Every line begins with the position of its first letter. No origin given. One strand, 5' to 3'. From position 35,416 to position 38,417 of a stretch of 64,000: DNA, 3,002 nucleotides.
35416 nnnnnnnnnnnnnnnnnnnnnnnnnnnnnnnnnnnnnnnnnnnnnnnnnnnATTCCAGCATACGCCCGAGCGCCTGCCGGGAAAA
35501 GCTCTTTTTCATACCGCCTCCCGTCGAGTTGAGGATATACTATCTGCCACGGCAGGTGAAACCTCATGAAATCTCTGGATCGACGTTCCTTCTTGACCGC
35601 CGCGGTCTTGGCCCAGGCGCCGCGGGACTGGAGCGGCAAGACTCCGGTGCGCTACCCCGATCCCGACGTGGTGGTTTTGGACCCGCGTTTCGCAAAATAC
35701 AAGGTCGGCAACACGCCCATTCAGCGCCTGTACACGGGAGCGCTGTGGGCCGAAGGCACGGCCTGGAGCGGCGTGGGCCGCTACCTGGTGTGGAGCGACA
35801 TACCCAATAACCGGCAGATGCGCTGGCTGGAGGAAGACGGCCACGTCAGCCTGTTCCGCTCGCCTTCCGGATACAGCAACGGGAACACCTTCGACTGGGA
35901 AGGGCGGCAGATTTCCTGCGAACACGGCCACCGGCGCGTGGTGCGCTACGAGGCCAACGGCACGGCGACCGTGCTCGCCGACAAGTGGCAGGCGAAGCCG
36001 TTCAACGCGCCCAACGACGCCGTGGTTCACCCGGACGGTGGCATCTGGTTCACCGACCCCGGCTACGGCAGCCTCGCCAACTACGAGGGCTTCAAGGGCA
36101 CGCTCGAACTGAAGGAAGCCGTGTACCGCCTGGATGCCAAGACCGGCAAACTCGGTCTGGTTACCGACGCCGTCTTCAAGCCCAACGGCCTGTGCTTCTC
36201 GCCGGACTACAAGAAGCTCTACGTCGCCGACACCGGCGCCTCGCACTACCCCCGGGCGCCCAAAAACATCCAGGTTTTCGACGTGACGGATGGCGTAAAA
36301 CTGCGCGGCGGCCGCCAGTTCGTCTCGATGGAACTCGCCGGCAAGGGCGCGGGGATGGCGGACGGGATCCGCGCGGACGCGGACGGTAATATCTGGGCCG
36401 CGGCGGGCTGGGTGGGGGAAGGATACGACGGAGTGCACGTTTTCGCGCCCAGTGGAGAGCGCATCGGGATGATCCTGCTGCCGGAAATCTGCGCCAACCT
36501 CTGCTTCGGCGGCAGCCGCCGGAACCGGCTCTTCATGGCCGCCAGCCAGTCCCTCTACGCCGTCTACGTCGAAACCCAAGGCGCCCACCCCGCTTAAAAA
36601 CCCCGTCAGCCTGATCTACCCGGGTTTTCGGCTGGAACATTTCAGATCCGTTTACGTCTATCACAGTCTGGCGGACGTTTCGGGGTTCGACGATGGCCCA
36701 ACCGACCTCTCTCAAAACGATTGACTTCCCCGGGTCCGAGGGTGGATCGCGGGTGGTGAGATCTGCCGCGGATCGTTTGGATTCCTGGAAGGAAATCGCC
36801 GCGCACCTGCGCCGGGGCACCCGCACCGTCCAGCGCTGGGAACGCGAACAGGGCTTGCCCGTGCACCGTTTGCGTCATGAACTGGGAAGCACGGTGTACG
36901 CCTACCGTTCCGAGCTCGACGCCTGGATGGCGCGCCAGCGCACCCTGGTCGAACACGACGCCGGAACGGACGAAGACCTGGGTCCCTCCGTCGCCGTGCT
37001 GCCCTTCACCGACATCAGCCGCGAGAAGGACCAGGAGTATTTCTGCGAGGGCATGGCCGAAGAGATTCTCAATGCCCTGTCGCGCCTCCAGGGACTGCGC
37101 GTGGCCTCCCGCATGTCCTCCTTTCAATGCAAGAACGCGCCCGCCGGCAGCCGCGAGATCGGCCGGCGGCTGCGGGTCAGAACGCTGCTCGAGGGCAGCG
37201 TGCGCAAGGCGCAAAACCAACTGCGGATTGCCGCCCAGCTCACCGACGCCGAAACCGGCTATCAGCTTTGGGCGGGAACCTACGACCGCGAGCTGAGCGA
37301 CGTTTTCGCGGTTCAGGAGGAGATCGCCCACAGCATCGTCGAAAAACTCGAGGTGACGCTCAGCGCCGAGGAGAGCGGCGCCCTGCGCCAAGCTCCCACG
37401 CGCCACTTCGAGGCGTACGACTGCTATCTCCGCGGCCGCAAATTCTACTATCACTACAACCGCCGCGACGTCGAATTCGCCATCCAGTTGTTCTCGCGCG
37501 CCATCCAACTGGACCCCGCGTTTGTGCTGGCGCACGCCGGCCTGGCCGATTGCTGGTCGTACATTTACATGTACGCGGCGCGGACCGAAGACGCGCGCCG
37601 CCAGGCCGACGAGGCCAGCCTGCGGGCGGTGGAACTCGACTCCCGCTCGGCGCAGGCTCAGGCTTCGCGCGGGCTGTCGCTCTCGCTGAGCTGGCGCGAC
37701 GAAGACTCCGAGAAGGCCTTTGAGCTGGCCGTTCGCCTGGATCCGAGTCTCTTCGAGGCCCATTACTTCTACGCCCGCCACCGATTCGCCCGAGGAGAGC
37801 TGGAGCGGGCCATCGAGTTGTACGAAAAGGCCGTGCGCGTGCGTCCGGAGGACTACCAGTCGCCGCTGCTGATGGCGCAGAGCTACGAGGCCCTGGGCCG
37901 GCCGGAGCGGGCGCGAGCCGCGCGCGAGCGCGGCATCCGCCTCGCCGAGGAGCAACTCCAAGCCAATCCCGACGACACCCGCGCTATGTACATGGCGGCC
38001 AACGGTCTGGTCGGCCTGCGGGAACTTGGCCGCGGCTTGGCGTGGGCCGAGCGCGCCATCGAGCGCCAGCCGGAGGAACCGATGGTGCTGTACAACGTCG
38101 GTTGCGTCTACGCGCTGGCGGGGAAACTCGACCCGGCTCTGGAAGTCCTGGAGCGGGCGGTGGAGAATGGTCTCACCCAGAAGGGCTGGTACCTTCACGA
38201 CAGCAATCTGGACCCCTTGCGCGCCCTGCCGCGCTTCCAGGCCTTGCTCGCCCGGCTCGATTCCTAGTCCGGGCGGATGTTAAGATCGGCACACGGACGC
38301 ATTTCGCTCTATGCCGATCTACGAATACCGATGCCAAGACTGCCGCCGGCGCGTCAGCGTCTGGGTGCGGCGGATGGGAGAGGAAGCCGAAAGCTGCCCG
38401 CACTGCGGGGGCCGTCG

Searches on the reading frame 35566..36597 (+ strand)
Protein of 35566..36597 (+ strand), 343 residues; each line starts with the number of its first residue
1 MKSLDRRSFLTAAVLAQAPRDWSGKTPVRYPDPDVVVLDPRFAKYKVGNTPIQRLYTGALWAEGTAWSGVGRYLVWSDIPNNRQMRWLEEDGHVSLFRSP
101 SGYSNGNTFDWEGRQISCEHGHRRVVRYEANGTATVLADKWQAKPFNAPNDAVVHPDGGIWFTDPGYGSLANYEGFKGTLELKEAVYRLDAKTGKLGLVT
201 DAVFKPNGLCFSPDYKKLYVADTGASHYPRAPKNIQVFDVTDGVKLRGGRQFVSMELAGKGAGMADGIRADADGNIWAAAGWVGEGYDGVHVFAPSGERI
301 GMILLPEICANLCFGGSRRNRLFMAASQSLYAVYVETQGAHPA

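Call 54: search_protein_families(library=pfam, proteins=[window:35566-36597:+], max_evalue=0.0001)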
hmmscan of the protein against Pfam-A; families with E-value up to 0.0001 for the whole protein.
window:35566-36597:+ (343 aa): 1 family
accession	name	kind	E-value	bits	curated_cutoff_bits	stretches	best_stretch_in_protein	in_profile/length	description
PF08450.18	SGL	-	5.3e-46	157.7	26.3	1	61-327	1-245/246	SMP-30/Gluconolactonase/LRE-like region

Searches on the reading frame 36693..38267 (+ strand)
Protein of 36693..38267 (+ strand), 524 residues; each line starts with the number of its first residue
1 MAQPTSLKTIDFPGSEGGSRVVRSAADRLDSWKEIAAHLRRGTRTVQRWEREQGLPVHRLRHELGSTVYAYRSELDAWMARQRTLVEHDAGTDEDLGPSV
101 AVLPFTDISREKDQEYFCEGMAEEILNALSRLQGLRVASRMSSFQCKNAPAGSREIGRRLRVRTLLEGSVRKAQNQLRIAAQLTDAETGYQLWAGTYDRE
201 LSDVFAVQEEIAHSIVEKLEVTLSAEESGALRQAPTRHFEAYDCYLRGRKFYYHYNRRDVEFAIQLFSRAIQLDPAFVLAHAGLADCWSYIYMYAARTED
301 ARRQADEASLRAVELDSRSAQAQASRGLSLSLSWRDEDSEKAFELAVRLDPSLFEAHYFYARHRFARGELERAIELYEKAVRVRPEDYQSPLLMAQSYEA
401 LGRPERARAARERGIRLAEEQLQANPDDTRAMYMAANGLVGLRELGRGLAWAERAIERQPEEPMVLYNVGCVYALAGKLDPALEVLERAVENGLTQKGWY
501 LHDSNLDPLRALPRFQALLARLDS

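Call 54: search_protein_families(library=pfam, proteins=[window:36693-38267:+], max_evalue=0.0001)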
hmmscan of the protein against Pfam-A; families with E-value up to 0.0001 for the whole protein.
window:36693-38267:+ (524 aa): 12 families
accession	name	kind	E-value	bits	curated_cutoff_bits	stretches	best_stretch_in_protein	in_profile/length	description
PF07719.23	TPR_2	-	2.4e-16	58.9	27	0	355-387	2-34/34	Tetratricopeptide repeat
PF13414.12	TPR_11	-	3.6e-15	55.8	26.8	0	364-402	4-42/42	TPR repeat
PF00515.34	TPR_1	-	1.4e-14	53.6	27.8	0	365-387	12-34/34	Tetratricopeptide repeat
PF13181.12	TPR_8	-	1.4e-11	44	25.7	0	366-386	13-33/34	Tetratricopeptide repeat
PF13431.12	TPR_17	-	5.8e-11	42.2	24.4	0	452-480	2-30/34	Tetratricopeptide repeat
PF13432.12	TPR_16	-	8.8e-10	39.3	32.7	1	338-385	15-62/65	Tetratricopeptide repeat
PF14559.12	TPR_19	-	4.2e-09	37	25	1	365-409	2-46/68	Tetratricopeptide repeat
PF12895.13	ANAPC3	-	5.7e-08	33.4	27.2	0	341-410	10-78/82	Anaphase-promoting complex, cyclosome, subunit 3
PF13428.12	TPR_14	-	6.3e-08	33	23.5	0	355-388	2-35/44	Tetratricopeptide repeat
PF13424.12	TPR_12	-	1.6e-07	31.9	30.1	0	449-491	30-73/77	Tetratricopeptide repeat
PF11846.14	Wzy_C_2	-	6.8e-06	26.6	28.5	0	448-489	132-172/191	Virulence factor membrane-bound polymerase, C-terminal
PF13174.12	TPR_6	-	2.2e-05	25.3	26.3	0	465-492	2-29/33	Tetratricopeptide repeat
